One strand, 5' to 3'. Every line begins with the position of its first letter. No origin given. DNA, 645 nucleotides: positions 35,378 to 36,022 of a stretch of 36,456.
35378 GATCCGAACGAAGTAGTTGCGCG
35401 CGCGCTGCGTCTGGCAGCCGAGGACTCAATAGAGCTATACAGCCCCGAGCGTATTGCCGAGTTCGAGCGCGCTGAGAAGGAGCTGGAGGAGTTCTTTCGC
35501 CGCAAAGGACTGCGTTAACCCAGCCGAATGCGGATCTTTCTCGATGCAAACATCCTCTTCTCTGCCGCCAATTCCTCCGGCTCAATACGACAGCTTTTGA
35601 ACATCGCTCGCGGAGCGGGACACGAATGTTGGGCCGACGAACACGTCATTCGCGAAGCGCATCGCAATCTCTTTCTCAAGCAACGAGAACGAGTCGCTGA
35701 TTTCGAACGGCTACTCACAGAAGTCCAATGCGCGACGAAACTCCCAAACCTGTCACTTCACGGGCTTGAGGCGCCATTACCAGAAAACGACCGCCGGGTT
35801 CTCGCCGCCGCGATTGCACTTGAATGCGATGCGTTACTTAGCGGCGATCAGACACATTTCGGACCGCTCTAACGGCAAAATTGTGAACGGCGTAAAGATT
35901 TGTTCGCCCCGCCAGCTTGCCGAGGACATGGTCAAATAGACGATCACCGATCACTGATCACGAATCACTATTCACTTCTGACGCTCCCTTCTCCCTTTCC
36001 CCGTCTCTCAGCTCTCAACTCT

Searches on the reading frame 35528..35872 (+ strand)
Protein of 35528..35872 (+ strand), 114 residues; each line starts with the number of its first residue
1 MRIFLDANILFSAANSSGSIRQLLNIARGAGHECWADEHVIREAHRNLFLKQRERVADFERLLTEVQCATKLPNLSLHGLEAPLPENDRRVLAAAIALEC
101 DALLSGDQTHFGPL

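Call 76: search_protein_families(library=pfam, proteins=[window:35528-35872:+], max_evalue=0.00001)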
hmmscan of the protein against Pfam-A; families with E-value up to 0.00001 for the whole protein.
window:35528-35872:+ (114 aa): 1 family
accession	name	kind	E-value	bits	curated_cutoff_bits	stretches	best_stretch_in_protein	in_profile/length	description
PF13470.12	PIN_3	-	5e-06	27.8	27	1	2-108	1-114/115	PIN domain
